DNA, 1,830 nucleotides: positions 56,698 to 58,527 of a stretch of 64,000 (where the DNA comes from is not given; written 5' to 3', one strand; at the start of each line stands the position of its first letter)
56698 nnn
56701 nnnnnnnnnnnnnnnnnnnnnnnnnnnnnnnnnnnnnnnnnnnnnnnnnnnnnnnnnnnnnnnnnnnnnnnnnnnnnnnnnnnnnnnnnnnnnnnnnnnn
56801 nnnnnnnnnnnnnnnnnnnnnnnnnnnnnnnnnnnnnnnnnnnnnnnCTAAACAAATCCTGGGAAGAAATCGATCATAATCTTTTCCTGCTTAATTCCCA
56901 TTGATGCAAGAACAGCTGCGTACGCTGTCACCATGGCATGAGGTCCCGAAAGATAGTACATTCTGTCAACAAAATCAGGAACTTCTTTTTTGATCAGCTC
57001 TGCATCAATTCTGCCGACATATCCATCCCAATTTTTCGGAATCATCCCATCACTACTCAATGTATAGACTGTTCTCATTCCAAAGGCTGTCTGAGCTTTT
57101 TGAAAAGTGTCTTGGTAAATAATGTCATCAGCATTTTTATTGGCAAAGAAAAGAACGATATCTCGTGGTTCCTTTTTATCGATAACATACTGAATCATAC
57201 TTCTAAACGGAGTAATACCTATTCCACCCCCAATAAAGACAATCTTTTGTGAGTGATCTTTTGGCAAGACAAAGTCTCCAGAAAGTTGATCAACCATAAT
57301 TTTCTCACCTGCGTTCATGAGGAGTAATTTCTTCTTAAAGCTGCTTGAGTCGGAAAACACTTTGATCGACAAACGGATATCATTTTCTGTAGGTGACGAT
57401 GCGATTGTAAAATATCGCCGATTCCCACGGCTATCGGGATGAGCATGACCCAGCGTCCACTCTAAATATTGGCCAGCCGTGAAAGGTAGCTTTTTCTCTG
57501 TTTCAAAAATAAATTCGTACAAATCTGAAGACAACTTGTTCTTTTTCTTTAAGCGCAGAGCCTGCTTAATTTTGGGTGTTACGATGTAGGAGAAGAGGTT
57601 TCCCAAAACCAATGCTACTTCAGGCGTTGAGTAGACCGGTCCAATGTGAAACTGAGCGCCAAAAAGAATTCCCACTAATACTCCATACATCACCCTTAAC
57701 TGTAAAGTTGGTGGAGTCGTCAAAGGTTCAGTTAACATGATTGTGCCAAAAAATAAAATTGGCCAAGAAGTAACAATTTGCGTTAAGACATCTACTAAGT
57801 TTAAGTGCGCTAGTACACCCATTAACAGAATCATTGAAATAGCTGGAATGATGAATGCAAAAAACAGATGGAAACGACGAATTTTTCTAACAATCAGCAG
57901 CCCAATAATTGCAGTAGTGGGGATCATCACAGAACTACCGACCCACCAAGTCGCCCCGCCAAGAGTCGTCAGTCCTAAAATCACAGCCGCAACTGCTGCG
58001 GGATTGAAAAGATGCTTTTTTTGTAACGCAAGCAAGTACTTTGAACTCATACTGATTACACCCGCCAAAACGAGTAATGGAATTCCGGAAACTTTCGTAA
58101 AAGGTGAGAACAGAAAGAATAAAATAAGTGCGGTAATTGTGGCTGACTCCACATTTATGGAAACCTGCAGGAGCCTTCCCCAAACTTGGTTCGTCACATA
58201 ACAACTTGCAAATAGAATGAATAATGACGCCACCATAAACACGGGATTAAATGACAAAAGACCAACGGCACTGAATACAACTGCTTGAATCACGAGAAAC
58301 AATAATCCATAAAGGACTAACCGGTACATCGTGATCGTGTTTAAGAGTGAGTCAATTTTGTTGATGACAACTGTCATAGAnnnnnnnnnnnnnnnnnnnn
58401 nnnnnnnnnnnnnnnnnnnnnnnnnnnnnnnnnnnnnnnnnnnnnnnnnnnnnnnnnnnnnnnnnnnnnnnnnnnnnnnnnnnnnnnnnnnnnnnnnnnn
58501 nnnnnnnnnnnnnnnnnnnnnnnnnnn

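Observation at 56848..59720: ApbE, FMN-binding lipoprotein and a membrane-FNR fusion: a candidate extracytosolic flavin-based electron-transfer module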

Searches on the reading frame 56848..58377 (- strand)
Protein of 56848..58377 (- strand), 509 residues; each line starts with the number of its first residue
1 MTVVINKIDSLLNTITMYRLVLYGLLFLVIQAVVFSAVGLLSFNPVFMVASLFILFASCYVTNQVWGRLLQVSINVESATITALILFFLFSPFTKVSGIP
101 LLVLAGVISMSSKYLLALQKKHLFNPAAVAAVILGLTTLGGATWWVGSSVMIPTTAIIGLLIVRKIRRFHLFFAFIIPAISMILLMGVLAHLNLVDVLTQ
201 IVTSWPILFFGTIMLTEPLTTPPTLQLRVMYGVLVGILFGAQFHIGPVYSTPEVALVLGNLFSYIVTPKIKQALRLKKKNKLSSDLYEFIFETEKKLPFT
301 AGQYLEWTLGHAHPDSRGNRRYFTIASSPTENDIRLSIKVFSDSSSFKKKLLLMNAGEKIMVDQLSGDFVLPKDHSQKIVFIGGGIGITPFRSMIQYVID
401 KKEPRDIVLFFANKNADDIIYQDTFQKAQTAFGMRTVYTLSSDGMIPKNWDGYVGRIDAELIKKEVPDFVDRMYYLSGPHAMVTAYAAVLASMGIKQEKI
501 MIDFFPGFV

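Call 3: search_protein_families(library=pfam, proteins=[window:56848-58377:-], max_evalue=0.01)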
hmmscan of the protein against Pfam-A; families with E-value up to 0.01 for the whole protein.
window:56848-58377:- (509 aa): 3 families
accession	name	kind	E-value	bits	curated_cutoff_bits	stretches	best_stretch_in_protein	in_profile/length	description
PF00175.26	NAD_binding_1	-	2.2e-18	67.3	22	1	381-486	1-107/109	Oxidoreductase NAD-binding domain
PF00970.30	FAD_binding_6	-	0.00097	19.9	21.1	1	274-343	2-72/99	Oxidoreductase FAD-binding domain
PF08030.17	NAD_binding_6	-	0.0039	17.7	22.2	1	378-418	3-48/156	Ferric reductase NAD binding domain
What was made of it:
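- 56848..57567 (-): C-terminal FNR-type FAD/NAD(P)H-binding domain (aa 271-509, plus the stop codon), predicted cytoplasmic. PF00175 E 2.2e-18 and PF00970 E 9.7e-4 (call 3).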

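Call 4: search_protein_families(library=ncbifam, proteins=[window:56848-58377:-], max_evalue=0.01)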
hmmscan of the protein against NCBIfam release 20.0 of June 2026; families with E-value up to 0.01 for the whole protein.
window:56848-58377:- (509 aa): 27 families (the best 25 are shown)
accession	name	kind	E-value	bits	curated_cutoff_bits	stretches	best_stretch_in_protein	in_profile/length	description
NF009805.0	PRK13289.1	equivalog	1.5e-26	93.2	432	1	273-505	156-392/399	NO-inducible flavohemoprotein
NF005963.0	PRK08051.1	equivalog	2.2e-21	76.2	230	1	276-505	8-230/233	NAD(P)H-flavin reductase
NF058606.1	GlBtMonoRdsGbcB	equivalog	5.6e-20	71.5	500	1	276-498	18-240/362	glycine betaine monooxygenase reductase subunit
TIGR01941.1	nqrF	equivalog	5.7e-20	71.6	295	1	343-505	241-403/405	NADH:ubiquinone reductase (Na(+)-transporting) subunit F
NF040810.1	BenC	equivalog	1.7e-18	66.9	430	1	275-503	108-328/333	benzoate 1,2-dioxygenase electron transfer component BenC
NF045803.1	MethMoxFADbindMmoC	equivalog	2.4e-18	66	500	1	293-504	134-339/343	aromatic/alkene monooxygenase hydroxylase FAD-binding subunit MmoC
TIGR02160.1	PA_CoA_Oxy5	hypoth_equivalog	4.8e-18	65.1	420.8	1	292-505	22-241/352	1,2-phenylacetyl-CoA epoxidase subunit PaaE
NF007964.0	PRK10684.1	equivalog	6.3e-18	64.8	383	1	283-503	21-235/333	NADH oxidoreductase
NF052252.1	flav_redu_LuxG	exception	8e-15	54.6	340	1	276-504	5-228/232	flavin mononucleotide reductase LuxG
NF008822.0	PRK11872.1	equivalog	5.9e-12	45.2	402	1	293-504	131-334/341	anthranilate 1,2-dioxygenase electron transfer component AntC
TIGR02911.1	sulfite_red_B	equivalog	5.4e-10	38.8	288.6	1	348-503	70-222/261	anaerobic sulfite reductase subunit AsrB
NF040830.1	sulfhyd_ShyC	equivalog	5.6e-10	38.9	600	1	323-424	57-156/288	NAD(P)-dependent hydrogenase/sulfhydrogenase 2 subunit gamma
NF004859.0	PRK06214.1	equivalog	7e-09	34.8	432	1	360-431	377-448/539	sulfite reductase subunit alpha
TIGR01931.1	cysJ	equivalog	8.3e-09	34.6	668.15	1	344-428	419-503/597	assimilatory sulfite reductase (NADPH) flavoprotein subunit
NF008178.0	PRK10926.1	equivalog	9.7e-09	34.8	390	1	297-458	29-186/248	ferredoxin--NADP(+) reductase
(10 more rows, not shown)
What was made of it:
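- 56848..57567 (-): NCBIfam similarity to the reductase modules of flavohaemoprotein, Fre and NqrF (call 4).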

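Call 5: find_homologous_proteins(query=window:56848-58377:-, max_evalue=0.00001)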
Query window:56848-58377:- (509 aa): 7780 proteins with E <= 0.00001 among 8000 candidates; the best 120 are listed.
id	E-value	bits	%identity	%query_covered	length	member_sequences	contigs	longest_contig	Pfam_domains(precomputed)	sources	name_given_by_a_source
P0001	0.0e+0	1113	100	100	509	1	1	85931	PF00175.27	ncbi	-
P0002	1.4e-288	976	85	100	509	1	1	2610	PF00175.27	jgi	jgi:ferredoxin-NADP reductase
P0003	7.8e-197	673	57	99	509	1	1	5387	PF00175.27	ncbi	-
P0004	7.3e-196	670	58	100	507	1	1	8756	PF00175.27,PF03116.21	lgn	-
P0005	4.0e-191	654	58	97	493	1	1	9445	PF00175.27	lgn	-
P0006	6.9e-181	621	53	99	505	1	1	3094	PF00175.27,PF03116.21,PF08030.18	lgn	-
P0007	2.1e-177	609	54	99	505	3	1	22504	PF00175.27,PF03116.21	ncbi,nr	ncbi:MAG: RnfABCDGE type electron transport complex subunit D [Candidatus Levybacteria bacterium]|nr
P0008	8.3e-177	607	52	100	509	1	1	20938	PF00175.27,PF03116.21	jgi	jgi:glycine betaine catabolism B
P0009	1.4e-176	606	53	99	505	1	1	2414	PF00175.27,PF03116.21,PF08030.18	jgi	jgi:ferredoxin-NADP reductase/Na+-transporting NADH:ubiquinone oxidoreductase subunit NqrB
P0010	3.4e-175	602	54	99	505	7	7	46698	PF00175.27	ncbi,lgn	-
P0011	5.4e-175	601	53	98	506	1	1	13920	PF00175.27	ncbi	-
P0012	1.2e-174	600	54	98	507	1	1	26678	PF00175.27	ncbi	-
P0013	6.8e-174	598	52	99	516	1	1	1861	PF00175.27,PF03116.21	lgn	-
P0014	2.1e-173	596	53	99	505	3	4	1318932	PF00175.27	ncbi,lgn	-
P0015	4.6e-173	595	52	99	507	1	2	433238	PF00175.27,PF03116.21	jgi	jgi:glycine betaine catabolism B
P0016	5.8e-173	595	52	100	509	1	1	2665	PF00175.27,PF00970.31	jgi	jgi:ferredoxin-NADP reductase/Na+-transporting NADH:ubiquinone oxidoreductase subunit NqrB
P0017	4.4e-172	592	52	99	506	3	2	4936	PF00175.27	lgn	-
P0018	5.1e-172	591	53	99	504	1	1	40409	PF00175.27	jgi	jgi:ferredoxin-NADP reductase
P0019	9.2e-172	591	54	99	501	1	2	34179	PF00175.27,PF03116.21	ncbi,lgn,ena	ncbi:MAG: oxidoreductase [Patescibacteria group bacterium]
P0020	1.1e-171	590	53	99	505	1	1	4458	PF00175.27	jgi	jgi:ferredoxin-NADP reductase/Na+-translocating ferredoxin:NAD+ oxidoreductase RnfD subunit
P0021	1.6e-171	590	52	99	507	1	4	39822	PF00175.27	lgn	-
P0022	2.6e-171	589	51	99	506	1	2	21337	PF00175.27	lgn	-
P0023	6.4e-171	588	51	99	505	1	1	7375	PF00175.27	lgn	-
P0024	9.1e-171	587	53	99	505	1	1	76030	PF00175.27,PF03116.21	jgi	jgi:ferredoxin-NADP reductase/Na+-translocating ferredoxin:NAD+ oxidoreductase RnfD subunit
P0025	1.1e-170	587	52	99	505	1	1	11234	PF00175.27,PF03116.21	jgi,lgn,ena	-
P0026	1.1e-170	587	53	98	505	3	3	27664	PF00175.27,PF03116.21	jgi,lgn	-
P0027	2.1e-170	586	53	98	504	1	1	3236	PF00175.27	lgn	-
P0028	3.8e-170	585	52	98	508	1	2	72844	PF00175.27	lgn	-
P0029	5.9e-170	585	53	98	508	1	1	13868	PF00175.27,PF03116.21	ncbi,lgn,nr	ncbi:MAG TPA: oxidoreductase [Patescibacteria group bacterium]|nr:oxidoreductase [Patescibacteria gr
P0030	7.5e-170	584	52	99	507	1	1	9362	PF00175.27,PF03116.21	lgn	-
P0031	9.0e-170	584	52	99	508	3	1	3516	PF00175.27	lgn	-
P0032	1.1e-169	584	51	98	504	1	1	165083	PF00175.27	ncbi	-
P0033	1.4e-169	583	52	99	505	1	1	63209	PF00175.27,PF03116.21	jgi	jgi:glycine betaine catabolism B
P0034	1.6e-169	583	54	99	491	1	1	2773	PF00175.27,PF03116.21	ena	-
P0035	1.9e-169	583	52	98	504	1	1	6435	PF00175.27,PF00970.31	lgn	-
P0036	2.4e-169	583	52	99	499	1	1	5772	PF00175.27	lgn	-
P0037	3.0e-169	582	54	99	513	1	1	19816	PF00175.27,PF03116.21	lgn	-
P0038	3.1e-169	582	52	99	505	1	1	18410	PF00175.27,PF03116.21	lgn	-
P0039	3.4e-169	582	53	99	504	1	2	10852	PF00175.27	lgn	-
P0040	4.0e-169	582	52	97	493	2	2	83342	PF00175.27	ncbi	ncbi:MAG: oxidoreductase [Minisyncoccia bacterium]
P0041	4.2e-169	582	54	98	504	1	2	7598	PF00175.27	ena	-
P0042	5.5e-169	581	53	99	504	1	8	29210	PF00175.27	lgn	-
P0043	5.5e-169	581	52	99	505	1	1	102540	PF00175.27,PF08030.18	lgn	-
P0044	6.2e-169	581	51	100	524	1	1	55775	PF00175.27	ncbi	-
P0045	8.5e-169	581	52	99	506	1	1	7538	PF00175.27,PF03116.21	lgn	-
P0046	1.0e-168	581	52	98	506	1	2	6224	PF00175.27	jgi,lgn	jgi:ferredoxin-NADP reductase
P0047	1.1e-168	580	52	99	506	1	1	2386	PF00175.27,PF03116.21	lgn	-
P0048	1.3e-168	580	52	99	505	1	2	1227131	PF00175.27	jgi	jgi:glycine betaine catabolism B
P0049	1.3e-168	580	52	98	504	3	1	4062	PF00175.27,PF03116.21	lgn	-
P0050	1.5e-168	580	52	99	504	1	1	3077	PF00175.27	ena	-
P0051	2.2e-168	579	50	99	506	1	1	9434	PF00175.27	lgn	-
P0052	2.8e-168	579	50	98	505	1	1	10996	PF00175.27,PF03116.21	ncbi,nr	ncbi:MAG: oxidoreductase [bacterium]|nr:oxidoreductase [bacterium]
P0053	3.9e-168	579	49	99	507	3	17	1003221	PF00175.27,PF03116.21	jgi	jgi:glycine betaine catabolism B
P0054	5.7e-168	578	51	97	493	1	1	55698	PF00175.27,PF03116.21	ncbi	-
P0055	7.3e-168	578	52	98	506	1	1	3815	PF00175.27,PF03116.21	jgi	jgi:ferredoxin-NADP reductase/Na+-translocating ferredoxin:NAD+ oxidoreductase RnfD subunit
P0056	1.1e-167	577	53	98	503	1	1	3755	PF00175.27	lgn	-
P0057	1.2e-167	577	51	99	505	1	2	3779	PF00175.27,PF03116.21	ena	-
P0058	1.6e-167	577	51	99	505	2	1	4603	PF00175.27,PF03116.21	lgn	-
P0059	1.7e-167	576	51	99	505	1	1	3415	PF00175.27,PF03116.21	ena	-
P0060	2.1e-167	576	51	100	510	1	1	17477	PF00175.27,PF03116.21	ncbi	-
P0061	2.4e-167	576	51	99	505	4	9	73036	PF00175.27,PF03116.21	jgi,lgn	jgi:ferredoxin-NADP reductase/Na+-translocating ferredoxin:NAD+ oxidoreductase RnfD subunit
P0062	3.1e-167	576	52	99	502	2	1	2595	PF00175.27,PF03116.21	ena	-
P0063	6.9e-167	574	52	100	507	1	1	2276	PF00175.27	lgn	-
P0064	7.2e-167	574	51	100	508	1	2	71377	PF00175.27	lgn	-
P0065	8.3e-167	574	50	97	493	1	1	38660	PF00175.27,PF03116.21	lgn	-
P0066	9.0e-167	574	51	98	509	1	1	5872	PF00175.27,PF03116.21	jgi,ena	-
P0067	1.1e-166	574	52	99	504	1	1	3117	PF00175.27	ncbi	-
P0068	1.1e-166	574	50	99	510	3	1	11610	PF00175.27,PF03116.21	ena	-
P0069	1.1e-166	574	52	98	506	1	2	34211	PF00175.27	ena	-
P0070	1.2e-166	574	50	99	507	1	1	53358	PF00175.27,PF03116.21,PF00970.31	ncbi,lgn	-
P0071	1.2e-166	574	52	99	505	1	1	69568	PF00175.27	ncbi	-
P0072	1.3e-166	574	51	99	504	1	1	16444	PF00175.27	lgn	-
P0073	1.4e-166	573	51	98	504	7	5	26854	PF00175.27,PF00970.31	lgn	-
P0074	1.5e-166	573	52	99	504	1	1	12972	PF00175.27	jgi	jgi:ferredoxin-NADP reductase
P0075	2.4e-166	573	52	99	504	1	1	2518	PF00175.27,PF03116.21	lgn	-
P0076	2.4e-166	573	50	99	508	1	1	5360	PF00175.27,PF03116.21,PF00970.31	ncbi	-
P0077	2.8e-166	572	52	99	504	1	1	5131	PF00175.27,PF03116.21,PF00970.31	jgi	jgi:ferredoxin-NADP reductase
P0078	3.0e-166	572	51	98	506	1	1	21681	PF00175.27,PF03116.21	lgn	-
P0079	3.0e-166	572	54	97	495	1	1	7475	PF00175.27,PF03116.21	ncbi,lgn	-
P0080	4.4e-166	572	53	99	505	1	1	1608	PF00175.27,PF03116.21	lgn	-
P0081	4.7e-166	572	51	97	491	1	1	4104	PF00175.27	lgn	-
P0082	4.8e-166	572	49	99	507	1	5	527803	PF00175.27,PF03116.21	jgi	jgi:glycine betaine catabolism B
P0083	6.4e-166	571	51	98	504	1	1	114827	PF00175.27,PF03116.21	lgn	-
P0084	7.4e-166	571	52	99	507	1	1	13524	PF00175.27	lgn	-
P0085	7.6e-166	571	51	99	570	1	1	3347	PF00175.27,PF03116.21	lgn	-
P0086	7.7e-166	571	50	98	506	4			PF00175.27,PF03116.21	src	-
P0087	9.7e-166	571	52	97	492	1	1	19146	PF00175.27,PF03116.21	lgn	-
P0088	1.0e-165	571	51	99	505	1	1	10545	PF00175.27,PF03116.21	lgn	-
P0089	1.7e-165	570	52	99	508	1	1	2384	PF00175.27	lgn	-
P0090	1.7e-165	570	51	99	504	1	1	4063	PF00175.27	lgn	-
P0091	1.8e-165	570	52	99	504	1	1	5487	PF00175.27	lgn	-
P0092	2.0e-165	570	50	99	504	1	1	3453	PF00175.27,PF03116.21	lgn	-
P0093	2.5e-165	569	50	99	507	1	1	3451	PF00175.27,PF08030.18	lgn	-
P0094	2.7e-165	569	51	99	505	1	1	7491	PF00175.27,PF03116.21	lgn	-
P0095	3.0e-165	569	52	99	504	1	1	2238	PF00175.27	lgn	-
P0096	5.0e-165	568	51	99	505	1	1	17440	PF00175.27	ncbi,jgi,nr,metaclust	ncbi:MAG: NAD-dependent oxidoreductase [Parcubacteria bacterium C7867-003]|nr:MAG: NAD-dependent oxi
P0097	5.2e-165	568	50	100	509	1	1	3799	PF00175.27,PF03116.21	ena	-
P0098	5.6e-165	568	50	99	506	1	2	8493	PF00175.27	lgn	-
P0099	5.8e-165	568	50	99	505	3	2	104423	PF00175.27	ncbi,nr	ncbi:MAG: hypothetical protein CEO12_384 [Parcubacteria group bacterium Gr01-1014_46]|nr:MAG: hypoth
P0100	6.4e-165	568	50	99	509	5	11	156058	PF00175.27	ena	-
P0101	6.7e-165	568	49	98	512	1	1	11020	PF00175.27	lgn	-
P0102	6.8e-165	568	50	98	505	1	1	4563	PF00175.27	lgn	-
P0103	8.0e-165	568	52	99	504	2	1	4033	PF00175.27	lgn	-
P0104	9.8e-165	567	52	98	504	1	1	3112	PF00175.27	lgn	-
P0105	1.0e-164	567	52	97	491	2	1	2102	PF00175.27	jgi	-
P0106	1.3e-164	567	50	99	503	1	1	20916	PF00175.27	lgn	-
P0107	1.3e-164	567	51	99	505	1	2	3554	PF00175.27,PF03116.21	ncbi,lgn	-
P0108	2.0e-164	566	50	99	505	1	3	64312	PF00175.27,PF03116.21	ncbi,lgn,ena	-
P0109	2.3e-164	566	49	99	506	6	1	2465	PF00175.27,PF03116.21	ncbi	-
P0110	2.5e-164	566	52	98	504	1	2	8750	PF00175.27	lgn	-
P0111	2.6e-164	566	52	99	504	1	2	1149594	PF00175.27,PF03116.21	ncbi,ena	-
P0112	2.8e-164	566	51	99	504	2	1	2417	PF00175.27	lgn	-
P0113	3.0e-164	566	51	99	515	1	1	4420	PF00175.27,PF03116.21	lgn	-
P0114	3.4e-164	566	51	99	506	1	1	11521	PF00175.27,PF03116.21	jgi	jgi:ferredoxin-NADP reductase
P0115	3.8e-164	565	51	99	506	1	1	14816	PF00175.27,PF03116.21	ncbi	-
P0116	4.0e-164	565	49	99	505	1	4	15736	PF00175.27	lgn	-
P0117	4.2e-164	565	51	99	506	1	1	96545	PF00175.27,PF03116.21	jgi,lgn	-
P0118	4.6e-164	565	51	99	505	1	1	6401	PF00175.27,PF03116.21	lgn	-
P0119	4.9e-164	565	52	99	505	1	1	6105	PF00175.27,PF03116.21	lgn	-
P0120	5.0e-164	565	50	98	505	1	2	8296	PF00175.27,PF03116.21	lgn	-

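Call 10: find_encoding_contigs(protein=P0001, flank=10000, max_places=3)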
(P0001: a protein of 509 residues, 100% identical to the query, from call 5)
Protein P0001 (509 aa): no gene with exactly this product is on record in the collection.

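Call 18: find_related_loci(query=A1, collection=genome_contigs, flank=7000)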
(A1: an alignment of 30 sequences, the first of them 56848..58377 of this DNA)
Query A1 (509 aa) in genome_contigs; peptide patterns used: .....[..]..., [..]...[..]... (x = any residue, [..] = any of these).
600 stretches matched a pattern (row limit reached: there are more); 448 encode a relative of the query (tblastn E <= 1e-3); the best 80 are kept; 80 distinct loci.
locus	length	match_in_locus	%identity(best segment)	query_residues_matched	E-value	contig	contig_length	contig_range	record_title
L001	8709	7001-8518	50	4-508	9e-168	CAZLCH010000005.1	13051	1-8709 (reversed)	MAG TPA_asm: uncultured Gammaproteobacteria bacterium isolate SRP173033_co3_113 genome assembly, contig: NODE_6316_lengt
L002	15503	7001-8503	50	8-509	5e-162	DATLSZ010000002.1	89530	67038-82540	MAG TPA_asm: Candidatus Acidiferrales bacterium isolate SMAG_U13943 k141_94805, whole genome shotgun sequence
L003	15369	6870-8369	49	8-508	6e-162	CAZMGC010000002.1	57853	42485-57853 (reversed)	MAG TPA_asm: uncultured Gammaproteobacteria bacterium isolate SRP278252_co2_146 genome assembly, contig: NODE_874_length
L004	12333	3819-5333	48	4-508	1e-160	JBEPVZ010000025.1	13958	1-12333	MAG: Candidatus Daviesbacteria bacterium isolate 22E.vamb.044 NODE_3802_length_13958_cov_6.964900, whole genome shotgun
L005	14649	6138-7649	47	4-509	4e-160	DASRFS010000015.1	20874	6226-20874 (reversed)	MAG TPA_asm: Patescibacteria group bacterium isolate SMAG_U10038 k141_1689002, whole genome shotgun sequence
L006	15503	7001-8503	49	8-508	2e-159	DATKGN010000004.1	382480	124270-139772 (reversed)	MAG TPA_asm: Patescibacteria group bacterium isolate SMAG_U14552 k141_31954, whole genome shotgun sequence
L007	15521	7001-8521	47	1-507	1e-158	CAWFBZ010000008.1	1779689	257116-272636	MAG: uncultured Chloroflexia bacterium isolate MFD02416.bin.2.106 genome assembly, contig: contig_15582, whole genome sh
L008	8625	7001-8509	49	6-508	2e-158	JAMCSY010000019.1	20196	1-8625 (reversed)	MAG: Patescibacteria group bacterium isolate FK_Sedi_A_Bin.193 NODE_6037_length_20196_cov_13.1712, whole genome shotgun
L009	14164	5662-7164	47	8-508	4e-157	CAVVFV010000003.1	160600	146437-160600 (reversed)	MAG: Candidatus Falkowbacteria bacterium isolate MFD01188.bin.1.43 genome assembly, contig: contig_22778, whole genome s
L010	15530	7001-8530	47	4-509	9e-157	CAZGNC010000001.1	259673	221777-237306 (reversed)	MAG TPA_asm: uncultured Candidatus Saccharibacteria bacterium isolate SRP292972_co1_17 genome assembly, contig: NODE_62_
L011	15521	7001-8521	46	3-509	2e-156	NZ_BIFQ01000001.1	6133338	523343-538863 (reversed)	Dictyobacter aurantiacus strain S27 sequence1, whole genome shotgun sequence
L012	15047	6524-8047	45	4-508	4e-161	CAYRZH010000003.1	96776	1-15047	MAG TPA_asm: uncultured Candidatus Saccharibacteria bacterium isolate binchicken_co16_374 genome assembly, contig: NODE_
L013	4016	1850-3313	47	8-508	3e-158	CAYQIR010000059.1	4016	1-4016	MAG TPA_asm: uncultured Candidatus Saccharibacteria bacterium isolate binchicken_co38_1169 genome assembly, contig: NODE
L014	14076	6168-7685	46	4-509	4e-153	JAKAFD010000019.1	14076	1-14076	MAG: bacterium isolate WY1.bin77 NODE_6724_length_14076_cov_3.143093, whole genome shotgun sequence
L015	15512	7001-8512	49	8-508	3e-153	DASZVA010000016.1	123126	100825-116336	MAG TPA_asm: Candidatus Peribacteraceae bacterium isolate SMAG_U6119 k141_573465, whole genome shotgun sequence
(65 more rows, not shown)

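Call 20: predict_structure(alignment_id=A1)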
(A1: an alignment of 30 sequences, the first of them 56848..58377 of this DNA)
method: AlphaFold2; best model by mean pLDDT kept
length: 509 residues; sequences in the alignment: 30
mean_pLDDT: 84.4   pTM: 0.71
mean pLDDT of the five models: 84.4, 84.1, 83.6, 83.0, 81.2
residues with pLDDT >= 90: 190; 70-90: 265; 50-70: 46; < 50: 8
segments of 3 or more residues with pLDDT < 50: 245-248, 506-509
pLDDT, mean of each block of 10 residues (from residue 1): 70 75 92 93 93 96 87 76 92 87 92 73 77 75 79 89 82 91 87 82 74 77 80 90 58 83 75 90 90 82 83 74 83 89 87 92 74 91 89 94 93 87 94 94 77 90 94 89 89 92 58
secondary structure, 60 per line:
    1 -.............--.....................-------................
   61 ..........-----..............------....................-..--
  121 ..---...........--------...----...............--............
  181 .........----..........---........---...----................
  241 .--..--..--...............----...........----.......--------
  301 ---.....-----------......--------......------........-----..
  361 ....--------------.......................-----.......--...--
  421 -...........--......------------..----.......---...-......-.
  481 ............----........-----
elements in order: H2-14 H17-37 H45-70 H76-89 H96-115 H126-136 H152-166 H169-189 H194-203 H207-214 H225-241 H252-266 E271-281 E286-292 E304-308 E320-325 E334-339 H346-353 E359-364 E379-384 H385-401 E407-413 H422-432 E435-440 H459-465 E473-478 H480-492 E500-504

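Call 36: list_cluster_members(proteins=[window:56848-58377:-, window:58381-59265:-, window:59280-59720:-])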
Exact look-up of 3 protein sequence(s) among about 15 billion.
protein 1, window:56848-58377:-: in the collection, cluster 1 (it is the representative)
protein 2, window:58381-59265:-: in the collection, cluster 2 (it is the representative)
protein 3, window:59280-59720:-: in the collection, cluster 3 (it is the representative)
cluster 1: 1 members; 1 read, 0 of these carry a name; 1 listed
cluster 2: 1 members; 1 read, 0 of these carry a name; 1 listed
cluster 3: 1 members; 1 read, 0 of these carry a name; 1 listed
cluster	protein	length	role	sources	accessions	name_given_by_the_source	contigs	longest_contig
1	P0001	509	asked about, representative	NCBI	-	-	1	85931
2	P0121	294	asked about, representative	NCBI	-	-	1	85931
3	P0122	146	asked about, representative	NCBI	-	-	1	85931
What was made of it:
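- Tried and rejected: Exact look-up of the fusion protein's contig found nothing (call 10), and the cluster look-up gave no names or accessions (call 36).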
